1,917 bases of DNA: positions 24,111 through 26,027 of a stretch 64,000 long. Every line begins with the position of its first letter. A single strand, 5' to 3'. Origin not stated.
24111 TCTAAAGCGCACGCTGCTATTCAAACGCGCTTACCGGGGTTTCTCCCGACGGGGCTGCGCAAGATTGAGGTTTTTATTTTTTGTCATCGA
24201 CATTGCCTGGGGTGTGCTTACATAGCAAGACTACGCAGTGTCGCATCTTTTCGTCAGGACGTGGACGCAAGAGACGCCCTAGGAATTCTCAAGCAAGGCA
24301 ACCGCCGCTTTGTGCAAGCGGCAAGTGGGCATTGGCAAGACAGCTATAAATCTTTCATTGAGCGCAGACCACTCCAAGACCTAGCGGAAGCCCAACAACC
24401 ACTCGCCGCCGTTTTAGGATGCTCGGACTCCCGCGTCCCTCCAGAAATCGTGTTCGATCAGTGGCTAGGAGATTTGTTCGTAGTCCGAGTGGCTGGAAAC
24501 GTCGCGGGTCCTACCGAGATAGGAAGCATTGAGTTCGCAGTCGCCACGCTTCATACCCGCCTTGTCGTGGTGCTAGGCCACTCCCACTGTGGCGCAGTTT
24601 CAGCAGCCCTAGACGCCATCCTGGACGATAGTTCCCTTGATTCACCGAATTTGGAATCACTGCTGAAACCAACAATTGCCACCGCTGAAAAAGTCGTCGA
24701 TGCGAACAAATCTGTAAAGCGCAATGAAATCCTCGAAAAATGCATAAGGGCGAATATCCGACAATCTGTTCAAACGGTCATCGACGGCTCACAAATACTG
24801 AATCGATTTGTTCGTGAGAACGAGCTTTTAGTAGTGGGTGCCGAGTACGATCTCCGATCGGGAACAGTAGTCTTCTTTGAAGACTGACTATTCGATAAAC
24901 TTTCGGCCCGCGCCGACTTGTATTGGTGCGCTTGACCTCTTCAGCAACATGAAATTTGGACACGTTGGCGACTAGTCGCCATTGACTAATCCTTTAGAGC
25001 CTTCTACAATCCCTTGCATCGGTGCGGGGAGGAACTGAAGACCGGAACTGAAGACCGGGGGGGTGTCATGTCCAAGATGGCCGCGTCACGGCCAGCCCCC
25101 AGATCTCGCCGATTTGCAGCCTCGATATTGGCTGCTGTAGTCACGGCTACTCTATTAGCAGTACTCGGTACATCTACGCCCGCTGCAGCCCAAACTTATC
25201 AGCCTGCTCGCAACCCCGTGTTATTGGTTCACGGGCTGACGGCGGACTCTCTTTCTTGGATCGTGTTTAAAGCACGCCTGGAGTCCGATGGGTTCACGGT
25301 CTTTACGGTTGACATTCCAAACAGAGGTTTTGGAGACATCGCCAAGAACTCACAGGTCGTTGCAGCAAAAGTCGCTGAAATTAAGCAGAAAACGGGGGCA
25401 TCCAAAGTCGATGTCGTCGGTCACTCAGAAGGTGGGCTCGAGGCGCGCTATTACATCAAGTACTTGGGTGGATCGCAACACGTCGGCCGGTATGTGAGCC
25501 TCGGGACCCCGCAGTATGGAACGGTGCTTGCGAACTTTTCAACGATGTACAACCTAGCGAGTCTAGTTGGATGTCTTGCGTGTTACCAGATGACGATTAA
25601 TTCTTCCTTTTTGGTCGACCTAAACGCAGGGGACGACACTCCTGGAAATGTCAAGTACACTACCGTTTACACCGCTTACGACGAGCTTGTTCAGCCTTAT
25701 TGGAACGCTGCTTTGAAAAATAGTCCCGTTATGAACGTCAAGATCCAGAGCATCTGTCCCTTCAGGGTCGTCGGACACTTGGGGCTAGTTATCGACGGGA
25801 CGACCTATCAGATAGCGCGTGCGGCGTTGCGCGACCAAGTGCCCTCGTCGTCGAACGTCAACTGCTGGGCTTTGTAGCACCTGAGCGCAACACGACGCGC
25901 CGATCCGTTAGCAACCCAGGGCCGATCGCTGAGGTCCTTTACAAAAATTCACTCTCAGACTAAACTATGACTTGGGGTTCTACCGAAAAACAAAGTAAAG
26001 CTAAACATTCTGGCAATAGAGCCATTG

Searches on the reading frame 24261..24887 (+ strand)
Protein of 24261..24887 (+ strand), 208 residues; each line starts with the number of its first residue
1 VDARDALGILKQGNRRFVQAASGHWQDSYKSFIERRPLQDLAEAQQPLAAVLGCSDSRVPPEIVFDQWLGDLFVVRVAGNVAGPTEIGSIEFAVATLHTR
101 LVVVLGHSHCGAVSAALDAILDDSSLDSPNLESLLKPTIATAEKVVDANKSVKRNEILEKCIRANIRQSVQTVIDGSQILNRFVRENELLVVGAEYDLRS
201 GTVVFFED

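Call 5: search_protein_families(library=pfam, proteins=[window:24261-24887:+], max_evalue=0.01)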
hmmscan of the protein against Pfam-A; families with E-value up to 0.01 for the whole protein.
window:24261-24887:+ (208 aa): 1 family
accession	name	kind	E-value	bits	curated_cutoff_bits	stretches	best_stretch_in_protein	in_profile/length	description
PF00484.24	Pro_CA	-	8.3e-39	133.8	25.7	1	50-203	2-156/156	Carbonic anhydrase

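Call 6: search_protein_families(library=ncbifam, proteins=[window:24261-24887:+], max_evalue=0.01)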
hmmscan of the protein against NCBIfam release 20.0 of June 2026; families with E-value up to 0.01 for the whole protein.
window:24261-24887:+ (208 aa): 2 families
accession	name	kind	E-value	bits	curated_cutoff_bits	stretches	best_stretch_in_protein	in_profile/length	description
NF011765.0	PRK15219.1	subfamily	1.5e-36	126.1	221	1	8-207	58-245/245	carbonic anhydrase family protein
NF007756.0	PRK10437.1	equivalog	2.8e-11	43.3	251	1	39-118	27-109/220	carbonate dehydratase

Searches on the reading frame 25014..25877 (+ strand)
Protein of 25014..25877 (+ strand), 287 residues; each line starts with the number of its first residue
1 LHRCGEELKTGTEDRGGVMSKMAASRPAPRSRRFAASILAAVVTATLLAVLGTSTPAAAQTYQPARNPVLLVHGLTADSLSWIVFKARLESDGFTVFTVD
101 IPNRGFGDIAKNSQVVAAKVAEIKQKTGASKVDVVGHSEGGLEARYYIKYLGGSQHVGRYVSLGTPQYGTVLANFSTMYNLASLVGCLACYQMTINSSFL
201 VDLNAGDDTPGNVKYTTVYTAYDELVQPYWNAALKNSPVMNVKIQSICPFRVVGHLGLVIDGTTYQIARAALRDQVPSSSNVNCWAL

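Call 5: search_protein_families(library=pfam, proteins=[window:25014-25877:+], max_evalue=0.01)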
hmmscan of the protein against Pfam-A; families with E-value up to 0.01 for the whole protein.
window:25014-25877:+ (287 aa): 12 families
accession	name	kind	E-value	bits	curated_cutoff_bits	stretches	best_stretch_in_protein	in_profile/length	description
PF00561.26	Abhydrolase_1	-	4.1e-16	59.8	25.8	1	67-166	1-105/245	alpha/beta hydrolase fold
PF01674.24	Lipase_2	-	4.7e-12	46.3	20.3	1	67-239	2-192/219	Lipase (class 2)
PF02089.21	Palm_thioest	-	3.1e-10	40.6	26.8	1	68-176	1-119/254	Palmitoyl protein thioesterase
PF24096.1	DUF7379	-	4e-08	33.9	33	1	111-191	52-136/191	Domain of unknown function (DUF7379)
PF12697.13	Abhydrolase_6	-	7.1e-08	33.8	26.3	1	69-158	1-88/217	Alpha/beta hydrolase family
PF05057.20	DUF676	-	6.1e-07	29.6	20.3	1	69-176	8-134/217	Putative serine esterase (DUF676)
PF06028.17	DUF915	-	1.8e-06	27.9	22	1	107-172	80-148/255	Alpha/beta hydrolase of unknown function (DUF915)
PF07819.20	PGAP1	-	0.00012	22.4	24.3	1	125-182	86-144/233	PGAP1-like alpha/beta domain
PF02450.21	LCAT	-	0.00045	20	21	1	122-173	113-168/392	Lecithin:cholesterol acyltransferase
PF12146.15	Hydrolase_4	-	0.0015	18.3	27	1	64-148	2-94/239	Serine aminopeptidase, S33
PF04083.22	Abhydro_lipase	-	0.003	17.5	27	1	62-84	39-61/63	Partial alpha/beta-hydrolase lipase region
PF12740.14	PETase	-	0.0094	15.8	28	0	69-141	57-136/263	PET hydrolase-like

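Call 6: search_protein_families(library=ncbifam, proteins=[window:25014-25877:+], max_evalue=0.01)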
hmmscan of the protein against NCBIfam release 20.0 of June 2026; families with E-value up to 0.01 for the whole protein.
window:25014-25877:+ (287 aa): 10 families
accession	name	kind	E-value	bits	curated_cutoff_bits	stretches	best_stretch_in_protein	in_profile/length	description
NF011457.0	PRK14875.1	equivalog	1.1e-09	37.7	307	1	63-142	129-210/372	acetoin dehydrogenase dihydrolipoyllysine-residue acetyltransferase subunit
TIGR01738.1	bioH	equivalog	9.3e-06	25.4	206.95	1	68-147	6-82/245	pimeloyl-ACP methyl ester esterase BioH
TIGR03056.1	bchO_mg_che_rel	equivalog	3.7e-05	22.9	172.55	1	64-141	25-106/278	alpha/beta fold hydrolase BchO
NF050060.1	e_nPHAscl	equivalog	9.2e-05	21.7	450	1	112-185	118-190/345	extracellular native short-chain-length polyhydroxyalkanoate depolymerase PhaZ7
TIGR03695.1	menH_SHCHC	equivalog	0.00018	21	208.55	1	67-147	3-88/252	2-succinyl-6-hydroxy-2,4-cyclohexadiene-1-carboxylate synthase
NF051441.1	BisHyethTerphBdeA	equivalog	0.00019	20.8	520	1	72-141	105-179/305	bis(hydroxyethyl) terephthalate hydrolase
NF050089.1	i_nPHAscl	equivalog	0.0002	20.5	300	1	65-144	17-98/288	intracellular short-chain-length polyhydroxyalkanoate depolymerase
NF007954.0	PRK10673.1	equivalog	0.00022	20.6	399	1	63-142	13-93/255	esterase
NF004514.1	PRK05855.1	equivalog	0.0021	16.7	455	1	57-172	13-133/578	SDR family oxidoreductase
NF045632.1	hydroxlase_HsaD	equivalog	0.0073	15.3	400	1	63-164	31-136/290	4,5:9,10-diseco-3-hydroxy-5,9,17-trioxoandrosta-1(10),2-diene-4-oate hydrolase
